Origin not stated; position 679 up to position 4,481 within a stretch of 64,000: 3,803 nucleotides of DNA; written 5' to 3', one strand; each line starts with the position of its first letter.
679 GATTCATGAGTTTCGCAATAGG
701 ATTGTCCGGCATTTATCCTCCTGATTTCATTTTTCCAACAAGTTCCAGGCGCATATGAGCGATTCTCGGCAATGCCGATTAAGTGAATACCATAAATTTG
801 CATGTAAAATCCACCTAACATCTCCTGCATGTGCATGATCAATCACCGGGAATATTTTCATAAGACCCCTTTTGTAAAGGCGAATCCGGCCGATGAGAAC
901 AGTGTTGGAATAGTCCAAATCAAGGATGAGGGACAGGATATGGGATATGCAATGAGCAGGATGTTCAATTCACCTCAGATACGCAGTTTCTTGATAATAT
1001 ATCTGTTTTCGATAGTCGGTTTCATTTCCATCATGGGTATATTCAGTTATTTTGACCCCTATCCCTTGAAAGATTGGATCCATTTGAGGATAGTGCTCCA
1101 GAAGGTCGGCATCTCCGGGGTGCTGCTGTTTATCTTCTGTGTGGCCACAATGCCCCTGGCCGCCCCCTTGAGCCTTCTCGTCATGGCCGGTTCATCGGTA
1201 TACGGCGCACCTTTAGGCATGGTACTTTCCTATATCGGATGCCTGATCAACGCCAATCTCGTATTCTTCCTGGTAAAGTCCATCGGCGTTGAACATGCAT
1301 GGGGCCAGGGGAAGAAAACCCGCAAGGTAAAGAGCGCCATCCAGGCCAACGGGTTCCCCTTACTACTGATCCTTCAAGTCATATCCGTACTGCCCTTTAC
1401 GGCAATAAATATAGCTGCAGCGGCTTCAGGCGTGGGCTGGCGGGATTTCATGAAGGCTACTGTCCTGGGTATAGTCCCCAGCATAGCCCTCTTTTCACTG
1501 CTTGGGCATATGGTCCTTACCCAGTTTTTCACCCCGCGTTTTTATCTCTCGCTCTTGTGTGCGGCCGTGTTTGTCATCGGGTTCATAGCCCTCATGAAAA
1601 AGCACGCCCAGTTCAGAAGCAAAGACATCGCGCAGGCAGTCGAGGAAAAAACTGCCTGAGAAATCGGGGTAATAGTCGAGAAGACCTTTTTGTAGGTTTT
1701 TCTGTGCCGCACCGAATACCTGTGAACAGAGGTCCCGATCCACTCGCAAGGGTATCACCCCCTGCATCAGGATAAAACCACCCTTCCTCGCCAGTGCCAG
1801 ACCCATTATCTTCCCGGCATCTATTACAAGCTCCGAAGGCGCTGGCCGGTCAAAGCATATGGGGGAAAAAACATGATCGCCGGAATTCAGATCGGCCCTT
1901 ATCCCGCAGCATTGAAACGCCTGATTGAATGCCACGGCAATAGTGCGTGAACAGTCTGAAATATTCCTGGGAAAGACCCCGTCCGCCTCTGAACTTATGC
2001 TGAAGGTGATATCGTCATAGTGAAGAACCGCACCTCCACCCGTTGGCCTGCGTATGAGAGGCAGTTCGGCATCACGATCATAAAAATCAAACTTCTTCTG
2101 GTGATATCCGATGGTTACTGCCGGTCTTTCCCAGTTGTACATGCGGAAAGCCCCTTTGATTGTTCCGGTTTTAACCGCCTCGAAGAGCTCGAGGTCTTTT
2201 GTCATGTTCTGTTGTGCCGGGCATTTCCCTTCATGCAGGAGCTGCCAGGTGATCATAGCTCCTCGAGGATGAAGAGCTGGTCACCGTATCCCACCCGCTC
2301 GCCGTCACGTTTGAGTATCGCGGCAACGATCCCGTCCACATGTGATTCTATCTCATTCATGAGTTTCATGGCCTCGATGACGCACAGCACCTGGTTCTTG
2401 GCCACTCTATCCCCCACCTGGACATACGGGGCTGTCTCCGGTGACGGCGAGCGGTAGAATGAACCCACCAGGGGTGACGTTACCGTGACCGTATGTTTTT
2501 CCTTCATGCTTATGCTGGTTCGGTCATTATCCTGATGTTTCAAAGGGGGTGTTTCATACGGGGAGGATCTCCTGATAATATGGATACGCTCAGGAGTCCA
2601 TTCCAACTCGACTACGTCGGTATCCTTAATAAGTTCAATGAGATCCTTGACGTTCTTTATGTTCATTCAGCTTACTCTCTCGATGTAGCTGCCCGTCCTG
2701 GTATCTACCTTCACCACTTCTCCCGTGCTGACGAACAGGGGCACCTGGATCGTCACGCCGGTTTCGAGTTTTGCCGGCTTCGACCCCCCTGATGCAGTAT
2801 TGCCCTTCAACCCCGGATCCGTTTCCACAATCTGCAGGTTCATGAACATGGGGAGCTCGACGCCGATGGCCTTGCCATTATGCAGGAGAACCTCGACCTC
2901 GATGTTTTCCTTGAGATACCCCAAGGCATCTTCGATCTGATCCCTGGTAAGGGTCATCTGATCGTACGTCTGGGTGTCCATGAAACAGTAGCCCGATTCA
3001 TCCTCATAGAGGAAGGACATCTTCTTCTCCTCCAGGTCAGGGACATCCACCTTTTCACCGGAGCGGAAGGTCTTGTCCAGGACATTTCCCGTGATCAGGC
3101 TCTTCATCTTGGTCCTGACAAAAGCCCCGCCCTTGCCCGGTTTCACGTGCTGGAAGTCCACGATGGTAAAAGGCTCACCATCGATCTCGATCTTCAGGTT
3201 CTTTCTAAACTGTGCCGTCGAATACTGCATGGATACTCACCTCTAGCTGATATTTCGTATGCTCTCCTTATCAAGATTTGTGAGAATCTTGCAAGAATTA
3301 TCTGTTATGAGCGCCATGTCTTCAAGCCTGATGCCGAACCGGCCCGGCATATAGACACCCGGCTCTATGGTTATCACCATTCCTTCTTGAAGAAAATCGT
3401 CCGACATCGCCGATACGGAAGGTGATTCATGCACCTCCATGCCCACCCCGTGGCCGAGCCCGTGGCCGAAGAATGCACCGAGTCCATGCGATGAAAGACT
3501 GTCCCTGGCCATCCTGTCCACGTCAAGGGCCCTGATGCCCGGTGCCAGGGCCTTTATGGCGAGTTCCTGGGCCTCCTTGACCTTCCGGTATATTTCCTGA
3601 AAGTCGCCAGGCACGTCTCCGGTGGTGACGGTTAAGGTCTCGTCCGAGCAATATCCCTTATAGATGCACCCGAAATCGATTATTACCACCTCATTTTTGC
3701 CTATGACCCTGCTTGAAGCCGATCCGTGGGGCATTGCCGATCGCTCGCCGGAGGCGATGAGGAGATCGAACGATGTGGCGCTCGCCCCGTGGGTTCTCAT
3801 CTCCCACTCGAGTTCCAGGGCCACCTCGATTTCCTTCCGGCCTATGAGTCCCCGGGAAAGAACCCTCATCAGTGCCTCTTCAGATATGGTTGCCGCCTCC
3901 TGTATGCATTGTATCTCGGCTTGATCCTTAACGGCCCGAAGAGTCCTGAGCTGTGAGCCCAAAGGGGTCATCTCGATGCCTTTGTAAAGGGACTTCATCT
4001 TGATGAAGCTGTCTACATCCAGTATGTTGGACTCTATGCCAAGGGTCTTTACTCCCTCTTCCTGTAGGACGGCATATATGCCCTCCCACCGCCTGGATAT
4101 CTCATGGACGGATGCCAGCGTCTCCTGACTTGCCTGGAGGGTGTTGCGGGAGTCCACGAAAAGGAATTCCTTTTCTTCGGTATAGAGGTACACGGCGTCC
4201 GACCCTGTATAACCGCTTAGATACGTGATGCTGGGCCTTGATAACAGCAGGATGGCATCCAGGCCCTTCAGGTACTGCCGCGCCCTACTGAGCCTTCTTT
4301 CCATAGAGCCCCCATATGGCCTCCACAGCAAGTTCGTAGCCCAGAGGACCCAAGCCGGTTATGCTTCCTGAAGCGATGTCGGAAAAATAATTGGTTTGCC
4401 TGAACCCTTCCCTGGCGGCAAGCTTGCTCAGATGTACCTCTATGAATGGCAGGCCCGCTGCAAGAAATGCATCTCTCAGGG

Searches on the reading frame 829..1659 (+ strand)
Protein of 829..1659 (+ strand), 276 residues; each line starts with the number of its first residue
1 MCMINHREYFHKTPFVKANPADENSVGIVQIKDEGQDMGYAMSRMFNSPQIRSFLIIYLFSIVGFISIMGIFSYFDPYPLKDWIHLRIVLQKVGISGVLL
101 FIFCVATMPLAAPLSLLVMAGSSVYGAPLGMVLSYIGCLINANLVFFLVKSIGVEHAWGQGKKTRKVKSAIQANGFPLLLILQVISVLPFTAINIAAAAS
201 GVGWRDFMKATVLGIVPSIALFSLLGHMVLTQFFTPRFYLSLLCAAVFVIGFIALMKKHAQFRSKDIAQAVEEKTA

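Call 70: search_protein_families(library=pfam, proteins=[window:829-1659:+], max_evalue=0.00001)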
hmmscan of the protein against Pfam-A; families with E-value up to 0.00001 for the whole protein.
window:829-1659:+ (276 aa): 1 family
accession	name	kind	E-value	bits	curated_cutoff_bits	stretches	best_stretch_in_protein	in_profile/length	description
PF09335.16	VTT_dom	-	2.1e-19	70.6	33.9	1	113-227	2-122/123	VTT domain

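Call 84: find_encoding_contigs(protein=window:829-1659:+, flank=10000, max_places=1)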
Protein window:829-1659:+ (276 aa): no gene with exactly this product is on record in the collection.

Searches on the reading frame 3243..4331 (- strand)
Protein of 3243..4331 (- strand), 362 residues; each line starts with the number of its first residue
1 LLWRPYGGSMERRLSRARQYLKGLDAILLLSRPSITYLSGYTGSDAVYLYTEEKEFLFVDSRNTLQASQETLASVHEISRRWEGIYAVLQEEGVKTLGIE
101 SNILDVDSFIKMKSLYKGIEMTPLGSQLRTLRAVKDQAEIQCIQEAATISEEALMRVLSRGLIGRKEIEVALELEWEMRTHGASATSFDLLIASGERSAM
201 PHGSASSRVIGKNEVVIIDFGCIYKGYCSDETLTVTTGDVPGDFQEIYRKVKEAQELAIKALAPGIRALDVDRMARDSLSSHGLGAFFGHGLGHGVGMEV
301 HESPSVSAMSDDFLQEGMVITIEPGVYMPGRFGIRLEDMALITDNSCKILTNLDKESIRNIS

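Call 70: search_protein_families(library=pfam, proteins=[window:3243-4331:-], max_evalue=0.00001)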
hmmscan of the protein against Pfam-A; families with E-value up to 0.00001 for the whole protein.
window:3243-4331:- (362 aa): 2 families
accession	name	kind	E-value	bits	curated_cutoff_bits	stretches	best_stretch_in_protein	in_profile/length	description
PF00557.29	Peptidase_M24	-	2.5e-62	210.8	23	1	141-344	1-208/208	Metallopeptidase family M24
PF01321.24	Creatinase_N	-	2.4e-20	73.8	22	1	13-134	1-128/128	Creatinase/Prolidase N-terminal domain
